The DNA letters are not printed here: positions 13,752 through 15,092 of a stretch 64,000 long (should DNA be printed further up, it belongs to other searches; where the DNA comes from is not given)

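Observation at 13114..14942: Translationally coupled Ser/Thr kinase plus vWA (TerY-like) dyad in a GC-rich island, directly behind a coaD-coaE fusion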

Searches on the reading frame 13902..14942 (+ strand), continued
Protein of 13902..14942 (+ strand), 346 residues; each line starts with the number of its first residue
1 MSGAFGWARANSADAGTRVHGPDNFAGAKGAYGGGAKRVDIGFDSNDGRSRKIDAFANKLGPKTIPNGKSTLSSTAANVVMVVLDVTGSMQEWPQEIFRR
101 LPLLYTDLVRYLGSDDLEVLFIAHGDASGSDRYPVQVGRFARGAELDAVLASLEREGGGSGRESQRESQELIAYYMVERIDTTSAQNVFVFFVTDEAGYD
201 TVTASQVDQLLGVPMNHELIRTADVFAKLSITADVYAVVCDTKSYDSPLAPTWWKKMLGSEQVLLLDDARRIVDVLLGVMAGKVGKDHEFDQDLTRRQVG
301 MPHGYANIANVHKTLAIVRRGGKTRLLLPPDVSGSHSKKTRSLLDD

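Call 27: find_encoding_contigs(protein=P0019, flank=6000, max_places=2)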
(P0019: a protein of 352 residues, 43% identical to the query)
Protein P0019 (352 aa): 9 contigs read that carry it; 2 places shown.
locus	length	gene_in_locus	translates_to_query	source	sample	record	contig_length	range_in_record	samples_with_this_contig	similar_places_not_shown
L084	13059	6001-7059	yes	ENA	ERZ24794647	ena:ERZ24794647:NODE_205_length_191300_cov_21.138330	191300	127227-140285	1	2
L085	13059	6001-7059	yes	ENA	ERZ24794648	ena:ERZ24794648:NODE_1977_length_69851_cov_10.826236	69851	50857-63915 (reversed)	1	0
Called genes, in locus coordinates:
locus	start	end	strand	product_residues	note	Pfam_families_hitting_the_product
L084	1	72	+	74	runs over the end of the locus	-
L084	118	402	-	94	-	-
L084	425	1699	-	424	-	PF01467:CTP_transf_like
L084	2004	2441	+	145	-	-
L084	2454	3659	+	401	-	PF01467:CTP_transf_like, PF01121:CoaE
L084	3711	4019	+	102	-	-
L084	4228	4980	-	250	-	PF01978:TrmB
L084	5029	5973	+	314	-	PF00069:Pkinase, PF07714:PK_Tyr_Ser-Thr, PF03109:ABC1 (faint)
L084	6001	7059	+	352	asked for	-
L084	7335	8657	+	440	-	-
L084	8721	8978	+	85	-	-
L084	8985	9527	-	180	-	-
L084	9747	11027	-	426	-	PF01545:Cation_efflux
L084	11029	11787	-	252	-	-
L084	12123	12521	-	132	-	-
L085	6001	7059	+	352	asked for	-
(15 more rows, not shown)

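Call 28: find_encoding_contigs(protein=P0001, flank=10000, max_places=3)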
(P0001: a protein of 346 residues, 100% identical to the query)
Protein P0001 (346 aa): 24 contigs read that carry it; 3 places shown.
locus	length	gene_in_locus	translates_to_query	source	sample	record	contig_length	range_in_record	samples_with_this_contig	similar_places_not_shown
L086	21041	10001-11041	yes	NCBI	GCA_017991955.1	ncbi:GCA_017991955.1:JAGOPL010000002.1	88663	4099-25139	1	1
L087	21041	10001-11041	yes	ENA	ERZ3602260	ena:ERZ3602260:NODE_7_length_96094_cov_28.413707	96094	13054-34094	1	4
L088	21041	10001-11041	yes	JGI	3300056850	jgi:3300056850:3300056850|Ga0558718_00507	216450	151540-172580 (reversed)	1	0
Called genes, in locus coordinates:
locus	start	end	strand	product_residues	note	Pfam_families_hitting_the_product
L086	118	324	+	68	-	PF24250:HVO_2718 (weak), PF12844:HTH_19, PF13560:HTH_31 (weak), PF01381:HTH_3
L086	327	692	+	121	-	-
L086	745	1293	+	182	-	PF13098:Thioredoxin_2 (weak), PF00085:Thioredoxin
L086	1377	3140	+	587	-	PF02683:DsbD_TM, PF00578:AhpC-TSA, PF08534:Redoxin, PF13905:Thioredoxin_8, PF17991:Thioredoxin_10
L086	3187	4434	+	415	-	PF01625:PMSR, PF01641:SelR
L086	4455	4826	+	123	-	PF02411:MerT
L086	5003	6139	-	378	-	PF16269:DUF4922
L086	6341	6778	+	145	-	PF06983:3-dmu-9_3-mt, PF00903:Glyoxalase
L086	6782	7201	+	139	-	PF08327:AHSA1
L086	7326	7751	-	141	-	PF13473:Cupredoxin_1, PF00127:Copper-bind (faint)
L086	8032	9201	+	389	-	PF01467:CTP_transf_like, PF01121:CoaE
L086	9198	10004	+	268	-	PF00069:Pkinase, PF07714:PK_Tyr_Ser-Thr, PF01636:APH (weak), PF03109:ABC1 (faint)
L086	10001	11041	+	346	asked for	-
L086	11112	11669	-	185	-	PF01467:CTP_transf_like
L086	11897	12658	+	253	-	PF01978:TrmB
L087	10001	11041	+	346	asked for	-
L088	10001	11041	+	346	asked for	-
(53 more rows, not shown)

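Call 29: find_encoding_contigs(protein=P0054, flank=6000, max_places=1)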
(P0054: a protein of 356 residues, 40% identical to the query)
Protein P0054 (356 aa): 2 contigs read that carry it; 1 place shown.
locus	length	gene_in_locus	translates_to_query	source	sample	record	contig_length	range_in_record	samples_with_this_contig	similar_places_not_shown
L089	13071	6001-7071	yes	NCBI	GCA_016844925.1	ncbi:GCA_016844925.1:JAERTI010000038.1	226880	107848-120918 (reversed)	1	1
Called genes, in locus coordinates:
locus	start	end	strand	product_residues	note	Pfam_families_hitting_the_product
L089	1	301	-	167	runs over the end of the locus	-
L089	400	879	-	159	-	-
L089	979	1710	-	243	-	PF00293:NUDIX (weak)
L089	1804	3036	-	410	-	PF01467:CTP_transf_like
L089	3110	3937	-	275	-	PF13730:HTH_36 (faint), PF01978:TrmB, PF03965:Penicillinase_R (weak)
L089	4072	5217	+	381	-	PF01467:CTP_transf_like, PF08218:Citrate_ly_lig, PF01121:CoaE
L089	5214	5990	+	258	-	PF00069:Pkinase, PF07714:PK_Tyr_Ser-Thr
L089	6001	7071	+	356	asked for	-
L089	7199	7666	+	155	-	-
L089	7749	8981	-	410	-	PF01545:Cation_efflux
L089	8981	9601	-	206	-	-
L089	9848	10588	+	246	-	-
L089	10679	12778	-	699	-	PF00403:HMA, PF00122:E1-E2_ATPase, PF00702:Hydrolase, PF08282:Hydrolase_3 (faint)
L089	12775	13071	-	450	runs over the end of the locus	PF13386:DsbD_2, PF13473:Cupredoxin_1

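Call 30: predict_structure(alignment_id=A1)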
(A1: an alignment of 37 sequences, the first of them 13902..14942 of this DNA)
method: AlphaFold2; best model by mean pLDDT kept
length: 346 residues; sequences in the alignment: 37
mean_pLDDT: 82.0   pTM: 0.79
mean pLDDT of the five models: 82.0, 81.5, 81.0, 80.8, 78.6
residues with pLDDT >= 90: 205; 70-90: 54; 50-70: 44; < 50: 43
segments of 3 or more residues with pLDDT < 50: 1-24, 33-46, 333-335
pLDDT, mean of each block of 10 residues (from residue 1): 33 38 48 46 48 81 87 97 94 90 94 96 89 93 93 75 79 98 97 96 96 96 98 97 88 96 94 96 94 92 91 86 55 51 58
secondary structure, 60 per line:
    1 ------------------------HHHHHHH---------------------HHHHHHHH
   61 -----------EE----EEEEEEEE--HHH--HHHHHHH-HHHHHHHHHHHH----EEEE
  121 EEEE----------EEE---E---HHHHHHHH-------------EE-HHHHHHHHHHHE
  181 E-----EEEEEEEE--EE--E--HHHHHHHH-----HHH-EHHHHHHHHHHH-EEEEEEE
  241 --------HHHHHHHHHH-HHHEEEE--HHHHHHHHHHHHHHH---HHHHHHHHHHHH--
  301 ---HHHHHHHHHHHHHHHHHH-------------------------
elements in order: H25-31 H53-60 E78-85 H93-99 H101-112 E117-124 E135-137 H145-152 H169-179 E187-194 H204-211 H222-232 E234-240 H249-258 E263-266 H269-283 H287-298 H304-321

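Call 34: fold_search(model_id=the predicted structure, library=pdb)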
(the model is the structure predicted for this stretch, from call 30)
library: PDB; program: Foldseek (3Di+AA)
matches with E <= 10: 981; with E <= 0.001: 207
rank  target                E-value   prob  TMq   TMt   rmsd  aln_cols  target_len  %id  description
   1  7cec_B                8.9e-07  1.00  0.36  0.30   7.9       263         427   11  Structure of alpha6beta1 integrin in complex with laminin-511 (released 2021-06-23)
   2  9nab_A                2.2e-06  1.00  0.38  0.37  13.1       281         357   11  Cryo-EM structure of the alpha5beta1 integrin headpiece with OS2966 Fab (released 2025-07-23)
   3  7n1o                  2.5e-06  1.00  0.33  0.42   6.5       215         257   17  The von Willebrand factor A domain of human capillary morphogenesis gene II, flexibly fused to the 1TEL crystallization  (released 2021-06-09)
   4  8w30_B                2.5e-06  1.00  0.38  0.36  12.8       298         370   12  Crystal structure of alpha-V beta-1 integrin headpiece in complex with TR01225179 (released 2025-01-01)
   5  8fz4_A                3.0e-06  1.00  0.33  0.59   6.2       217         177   15  The von Willebrand factor A domain of Anthrax toxin receptor 2 (released 2023-03-01)
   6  9ckv_B                3.8e-06  1.00  0.40  0.39  15.0       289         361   13  Cryo-EM structure of alpha5beta1 integrin in complex with NeoNectin (released 2024-07-17)
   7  8vs6_B                3.8e-06  1.00  0.39  0.39  13.3       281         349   14  L-TGF-b3/avb8 (released 2024-09-11)
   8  9p95_B                3.8e-06  1.00  0.36  0.33  13.0       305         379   10  CryoEM structure of integrin alpha4beta7 bound to MAdCAM-1 (released 2025-09-24)
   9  7p2d_A                4.0e-06  1.00  0.38  0.19   7.3       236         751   11  Structure of alphaMbeta2/Cd11bCD18 headpiece in complex with a nanobody (released 2022-05-04)
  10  7o4i_6                4.5e-06  1.00  0.36  0.35  13.3       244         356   13  Yeast RNA polymerase II transcription pre-initiation complex with initial transcription bubble (released 2021-06-16)
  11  3vi4_D                5.7e-06  1.00  0.37  0.31   9.2       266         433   10  Crystal structure of alpha5beta1 integrin headpiece in complex with RGD peptide (released 2012-02-22)
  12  4g1e_B                6.1e-06  1.00  0.41  0.22   7.3       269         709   12  Crystal structure of integrin alpha V beta 3 with coil-coiled tag. (released 2012-12-12)
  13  9der_B                6.1e-06  1.00  0.38  0.28   7.2       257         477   12  Cryo-EM Structures of Full-Length Integrin alphaIIbbeta3 in Native Lipids Complexed with Tirofiban (released 2024-10-16)
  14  2vc2_B                6.1e-06  1.00  0.39  0.31  12.9       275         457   11  Re-refinement of Integrin AlphaIIbBeta3 Headpiece Bound to Antagonist L-739758 (released 2008-09-02)
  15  8t2u_B                6.1e-06  1.00  0.36  0.35   6.7       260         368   12  Cryo-EM Structures of Full-length Integrin alphaIIbbeta3 in Native Lipids complexed with Eptifibatide (released 2023-07-26)
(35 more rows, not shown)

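Call 37: find_encoding_contigs(protein=P0081, flank=6000, max_places=2)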
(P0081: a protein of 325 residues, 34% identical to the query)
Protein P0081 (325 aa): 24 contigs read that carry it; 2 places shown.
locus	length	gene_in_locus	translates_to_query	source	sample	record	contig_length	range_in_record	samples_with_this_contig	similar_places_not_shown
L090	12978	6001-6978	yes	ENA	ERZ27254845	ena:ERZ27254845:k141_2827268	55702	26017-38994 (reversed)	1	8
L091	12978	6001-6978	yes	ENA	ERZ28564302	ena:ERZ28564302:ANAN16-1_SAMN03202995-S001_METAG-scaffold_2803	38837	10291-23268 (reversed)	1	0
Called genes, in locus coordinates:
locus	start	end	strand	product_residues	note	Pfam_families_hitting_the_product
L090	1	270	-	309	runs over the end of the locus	-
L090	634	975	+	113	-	-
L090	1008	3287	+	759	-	PF02359:CDC48_N, PF02933:CDC48_2 (weak), PF05496:RuvB_N, PF00004:AAA, PF07724:AAA_2 (weak), PF17862:AAA_lid_3, PF00004:AAA, PF17862:AAA_lid_3, +28 more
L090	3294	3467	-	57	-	PF18930:DUF5679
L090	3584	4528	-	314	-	PF13610:DDE_Tnp_IS240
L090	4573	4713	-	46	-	PF19891:DUF6364 (weak)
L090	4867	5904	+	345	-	PF00226:DnaJ (weak), PF00069:Pkinase, PF07714:PK_Tyr_Ser-Thr, PF01636:APH (faint), PF03109:ABC1 (weak)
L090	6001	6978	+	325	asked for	-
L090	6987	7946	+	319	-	PF00224:PK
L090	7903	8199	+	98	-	-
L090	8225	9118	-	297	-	PF00557:Peptidase_M24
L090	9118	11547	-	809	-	PF03104:DNA_pol_B_exo1, PF10108:DNA_pol_B_exo2, PF00136:DNA_pol_B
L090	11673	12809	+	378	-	PF06723:MreB_Mbl (weak)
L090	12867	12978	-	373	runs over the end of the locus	-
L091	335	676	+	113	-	-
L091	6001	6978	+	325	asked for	-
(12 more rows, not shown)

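Call 38: find_encoding_contigs(protein=P0097, flank=6000, max_places=1)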
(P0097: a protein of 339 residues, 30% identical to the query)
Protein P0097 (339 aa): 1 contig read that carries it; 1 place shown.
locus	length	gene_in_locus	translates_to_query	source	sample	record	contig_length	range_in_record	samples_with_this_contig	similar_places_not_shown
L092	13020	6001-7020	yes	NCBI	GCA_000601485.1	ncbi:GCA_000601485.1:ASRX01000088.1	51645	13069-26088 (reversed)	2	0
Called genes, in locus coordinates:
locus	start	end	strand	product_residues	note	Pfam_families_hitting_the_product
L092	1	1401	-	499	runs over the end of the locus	PF20208:ARPP-1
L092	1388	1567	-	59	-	-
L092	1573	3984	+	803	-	PF11617:Cu-binding_MopE (weak), PF00884:Sulfatase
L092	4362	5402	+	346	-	PF03781:FGE-sulfatase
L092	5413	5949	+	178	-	PF01467:CTP_transf_like (weak)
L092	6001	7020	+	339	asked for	-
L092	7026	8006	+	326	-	-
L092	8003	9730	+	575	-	PF00795:CN_hydrolase, PF02540:NAD_synthase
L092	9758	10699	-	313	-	PF03747:ADP_ribosyl_GH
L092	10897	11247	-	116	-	-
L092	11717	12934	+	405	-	-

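Call 39: find_encoding_contigs(protein=P0076, flank=6000, max_places=1)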
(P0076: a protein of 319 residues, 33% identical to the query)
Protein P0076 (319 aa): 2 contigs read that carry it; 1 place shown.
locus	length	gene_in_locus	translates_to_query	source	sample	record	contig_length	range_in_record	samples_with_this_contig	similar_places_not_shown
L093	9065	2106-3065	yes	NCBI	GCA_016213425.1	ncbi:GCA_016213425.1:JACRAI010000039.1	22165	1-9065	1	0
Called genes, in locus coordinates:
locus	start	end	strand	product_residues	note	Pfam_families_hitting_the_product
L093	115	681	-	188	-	-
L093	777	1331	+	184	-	PF01467:CTP_transf_like (weak)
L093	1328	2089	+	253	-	PF00069:Pkinase, PF03109:ABC1 (weak), PF07714:PK_Tyr_Ser-Thr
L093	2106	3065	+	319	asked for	-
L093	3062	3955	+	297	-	PF00224:PK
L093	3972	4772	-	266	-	-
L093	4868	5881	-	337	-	-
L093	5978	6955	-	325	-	PF13404:HTH_AsnC-type (weak), PF13412:HTH_24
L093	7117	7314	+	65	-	PF01194:RNA_pol_N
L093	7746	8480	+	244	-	PF13419:HAD_2 (weak)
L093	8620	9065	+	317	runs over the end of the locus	-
